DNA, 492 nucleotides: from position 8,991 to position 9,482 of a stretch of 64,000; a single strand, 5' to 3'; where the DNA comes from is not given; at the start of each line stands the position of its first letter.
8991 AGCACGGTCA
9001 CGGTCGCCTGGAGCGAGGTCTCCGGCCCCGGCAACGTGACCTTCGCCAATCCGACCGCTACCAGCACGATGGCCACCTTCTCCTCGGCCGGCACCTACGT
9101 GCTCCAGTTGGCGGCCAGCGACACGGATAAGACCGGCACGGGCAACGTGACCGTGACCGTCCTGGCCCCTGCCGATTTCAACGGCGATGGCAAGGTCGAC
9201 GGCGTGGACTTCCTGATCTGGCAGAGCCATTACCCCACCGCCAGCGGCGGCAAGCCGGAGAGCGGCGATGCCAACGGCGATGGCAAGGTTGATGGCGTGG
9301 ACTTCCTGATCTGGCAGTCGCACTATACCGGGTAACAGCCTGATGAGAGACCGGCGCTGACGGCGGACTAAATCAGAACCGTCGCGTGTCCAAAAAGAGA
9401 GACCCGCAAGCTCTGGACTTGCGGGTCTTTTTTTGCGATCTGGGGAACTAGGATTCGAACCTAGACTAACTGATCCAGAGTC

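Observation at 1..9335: Three consecutive dockerin-tailed giant secreted proteins sharing near-identical DNA modules (cellulosome-like component set in a non-clostridial context)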

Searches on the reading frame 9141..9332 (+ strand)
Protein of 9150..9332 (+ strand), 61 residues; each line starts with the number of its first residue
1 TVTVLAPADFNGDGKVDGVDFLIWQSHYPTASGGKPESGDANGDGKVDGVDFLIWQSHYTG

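Call 30: search_solved_structures(query=window:9150-9332:+, max_evalue=10, show_alignments=3)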
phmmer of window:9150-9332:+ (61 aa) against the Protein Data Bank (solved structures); distinct sequences matched with E-value up to 10: 44.
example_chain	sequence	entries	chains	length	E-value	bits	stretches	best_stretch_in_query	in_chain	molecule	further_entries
8x39_A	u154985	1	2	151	3.5e-06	30.6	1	4-60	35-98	Serine protease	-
8x3a_A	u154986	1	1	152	3.6e-06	30.6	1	4-60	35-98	Serine protease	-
9gvb_B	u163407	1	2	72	0.0016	22.3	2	8-34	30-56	Group 2 dockerin from R. flavefaciens FD-1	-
6kgc_B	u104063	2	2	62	0.002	21.9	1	8-53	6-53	And cellulose-binding endoglucanase family 9 CelL ortholog dockerin domain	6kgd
6kge_D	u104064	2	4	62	0.002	21.9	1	8-53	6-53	And cellulose-binding endoglucanase family 9 CelL ortholog dockerin domain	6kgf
6kg9_A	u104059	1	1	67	0.0022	21.8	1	8-53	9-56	And cellulose-binding endoglucanase family 9 CelL ortholog dockerin domain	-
2y3n_B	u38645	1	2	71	0.0042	20.9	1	7-58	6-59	CELLULOSOMAL FAMILY-48 PROCESSIVE GLYCOSIDE HYDROLASE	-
2vn5_B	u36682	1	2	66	0.0048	20.7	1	5-59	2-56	ENDOGLUCANASE A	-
5lxv_B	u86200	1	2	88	0.0071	20.2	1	8-59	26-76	Carbohydrate-binding protein WP_009985128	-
4fl4_A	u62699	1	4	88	0.0073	20.1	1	8-55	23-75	Glycoside hydrolase family 9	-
2vn6_B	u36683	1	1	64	0.0085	19.9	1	5-59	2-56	ENDOGLUCANASE A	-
5nrm_B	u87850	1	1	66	0.011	19.7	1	7-59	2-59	DocCel5: Type I dockerin repeat domain from A. cellulolyticus family 5 endoglucanase WP_01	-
5nrk_B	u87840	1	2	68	0.022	18.6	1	7-59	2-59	DocCel5: Type I dockerin repeat domain from A. cellulolyticus family 5 endoglucanase WP_01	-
2mte_A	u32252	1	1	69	0.081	16.9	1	8-55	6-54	Cellulose 1,4-beta-cellobiosidase (reducing end) CelS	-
4zcu_A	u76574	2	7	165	0.081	16.8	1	5-51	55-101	Calcium-binding mitochondrial carrier protein SCaMC-1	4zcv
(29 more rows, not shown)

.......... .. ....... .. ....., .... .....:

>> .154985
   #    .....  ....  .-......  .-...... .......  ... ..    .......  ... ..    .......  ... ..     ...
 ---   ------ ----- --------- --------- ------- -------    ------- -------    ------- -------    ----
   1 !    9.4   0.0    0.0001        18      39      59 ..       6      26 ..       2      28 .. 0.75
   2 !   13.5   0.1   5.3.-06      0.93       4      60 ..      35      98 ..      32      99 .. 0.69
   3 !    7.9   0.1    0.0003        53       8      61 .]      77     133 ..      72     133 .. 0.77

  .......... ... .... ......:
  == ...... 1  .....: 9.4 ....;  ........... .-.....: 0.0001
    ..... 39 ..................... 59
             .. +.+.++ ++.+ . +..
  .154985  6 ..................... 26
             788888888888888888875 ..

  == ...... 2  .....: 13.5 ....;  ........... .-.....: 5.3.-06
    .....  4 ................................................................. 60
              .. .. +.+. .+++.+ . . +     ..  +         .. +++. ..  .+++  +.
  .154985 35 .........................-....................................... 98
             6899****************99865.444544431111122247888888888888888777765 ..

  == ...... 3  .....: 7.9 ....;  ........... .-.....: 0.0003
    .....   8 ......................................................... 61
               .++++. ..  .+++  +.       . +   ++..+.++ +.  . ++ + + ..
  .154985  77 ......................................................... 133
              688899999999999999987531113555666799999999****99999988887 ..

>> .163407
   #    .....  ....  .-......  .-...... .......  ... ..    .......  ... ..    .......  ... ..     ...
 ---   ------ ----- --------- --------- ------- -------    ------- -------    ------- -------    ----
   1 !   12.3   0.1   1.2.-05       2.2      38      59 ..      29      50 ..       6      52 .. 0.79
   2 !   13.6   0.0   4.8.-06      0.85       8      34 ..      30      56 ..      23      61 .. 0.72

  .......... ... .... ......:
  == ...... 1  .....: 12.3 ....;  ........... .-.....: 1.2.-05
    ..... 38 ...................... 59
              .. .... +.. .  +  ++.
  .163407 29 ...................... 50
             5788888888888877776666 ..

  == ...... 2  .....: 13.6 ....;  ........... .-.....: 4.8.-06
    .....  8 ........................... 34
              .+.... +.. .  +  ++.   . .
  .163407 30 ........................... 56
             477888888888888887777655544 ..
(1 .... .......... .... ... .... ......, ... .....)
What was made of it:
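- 9162..9332 (+): g3 dockerin. The two half-repeats are identical at 19 of the first 20 residues. PDB sequence hits to dockerins (call 30).
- The best PDB sequence hits are bona fide dockerins, ahead of EF-hand proteins (call 30).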

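Call 52: predict_structure(alignment_id=A5)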
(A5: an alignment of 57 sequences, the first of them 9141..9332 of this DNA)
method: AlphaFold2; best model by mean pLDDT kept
length: 64 residues; sequences in the alignment: 57
mean_pLDDT: 92.4   pTM: 0.77
mean pLDDT of the five models: 92.4, 92.1, 91.5, 90.3, 89.8
residues with pLDDT >= 90: 53; 70-90: 4; 50-70: 7; < 50: 0
segments of 3 or more residues with pLDDT < 50: none
pLDDT, mean of each block of 10 residues (from residue 1): 69 96 98 97 98 98 88
secondary structure, 60 per line:
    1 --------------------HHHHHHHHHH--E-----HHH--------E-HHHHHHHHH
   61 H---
elements in order: H21-30 H52-61
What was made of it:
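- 9162..9332 (+): Model pLDDT 92.4 (call 52).
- On Type-I dockerin (Pfam PF00404): The model shows two helices, H21-30 and H52-61, each after a loop (call 52).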

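Call 55: fold_search(model_id=the predicted structure, library=pdb)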
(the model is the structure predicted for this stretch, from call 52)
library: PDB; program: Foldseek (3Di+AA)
matches with E <= 10: 21; with E <= 0.001: 0
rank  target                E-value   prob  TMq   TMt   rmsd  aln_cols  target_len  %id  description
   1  2y3n_B                2.0e-02  1.00  0.73  0.78   1.9        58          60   28  Type II cohesin-dockerin domain from Bacteroides cellolosolvens (released 2012-01-11)
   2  6kg9_MODEL_1_A        3.7e-02  0.96  0.54  0.52   6.3        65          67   31  Solution structure of CaDoc0917 from Clostridium acetobutylicum (released 2020-07-08)
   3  6kge_B                8.2e-02  0.95  0.57  0.60   5.0        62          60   32  Crystal structure of CaDoc0917(R16D)-CaCohA2 complex at pH 5.5 (released 2020-07-08)
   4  6kgf_D                1.3e-01  0.93  0.59  0.60   5.2        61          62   33  Crystal structure of CaDoc0917(R16D)-CaCohA2 complex at pH 8.2 (released 2020-07-08)
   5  3kcp_A                1.4e-01  0.98  0.63  0.15   3.2        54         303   20  Crystal structure of interacting Clostridium thermocellum multimodular components (released 2010-02-09)
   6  6kgc_B                1.6e-01  0.92  0.57  0.61   4.8        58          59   33  Crystal structure of CaDoc0917(R49D)-CaCohA2 complex at pH 5.4 (released 2020-07-08)
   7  2ozn_B                1.9e-01  0.93  0.61  0.33   3.4        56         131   27  The Cohesin-Dockerin Complex of NagJ and NagH from Clostridium perfringens (released 2008-05-06)
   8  6kgf_B                2.0e-01  0.89  0.58  0.60   5.0        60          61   33  Crystal structure of CaDoc0917(R16D)-CaCohA2 complex at pH 8.2 (released 2020-07-08)
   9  5k39_B                2.4e-01  0.90  0.56  0.26   3.6        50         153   24  THE TYPE II COHESIN DOCKERIN COMPLEX FROM CLOSTRIDIUM THERMOCELLUM (released 2017-03-29)
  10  4wi0_B                3.6e-01  0.89  0.58  0.26   3.5        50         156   26  Crystal structure of Coh3ScaB-XDoc_M2ScaA complex: A C-terminal interface mutant of type II Cohesin-X-Dockerin complex (released 2015-10-07)
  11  8x39_A                4.5e-01  0.84  0.64  0.33   4.0        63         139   21  Crystal structure of cellulosomal double-dockerin module of Clo1313_0689 from Clostridium thermocellum (released 2024-04-03)
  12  4u3s_B                6.3e-01  0.77  0.58  0.26   3.5        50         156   26  Crystal structure of Coh3ScaB-XDoc_M1ScaA complex: A N-terminal interface mutant of type II Cohesin-X-Dockerin complex (released 2015-07-29)
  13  4fl4_L                7.7e-01  0.72  0.55  0.13   3.2        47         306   19  Scaffoldin conformation and dynamics revealed by a ternary complex from the Clostridium thermocellum cellulosome (released 2012-06-27)
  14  4fl4_I                8.2e-01  0.77  0.61  0.15   3.3        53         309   21  Scaffoldin conformation and dynamics revealed by a ternary complex from the Clostridium thermocellum cellulosome (released 2012-06-27)
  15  5g5d_B                1.1e+00  0.38  0.50  0.24   3.7        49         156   20  Crystal Structure of the CohScaC2-XDocCipA type II complex from Clostridium thermocellum (released 2017-04-05)
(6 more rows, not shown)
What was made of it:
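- On Type-I dockerin (Pfam PF00404): Best is 2y3n_B, TM 0.73/0.78, rmsd 1.9 A (call 55).
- The fold is indistinguishable from cohesin-binding dockerins (call 55). Solved dockerins outrank EF-hand proteins both by sequence (call 30) and by fold (call 55).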
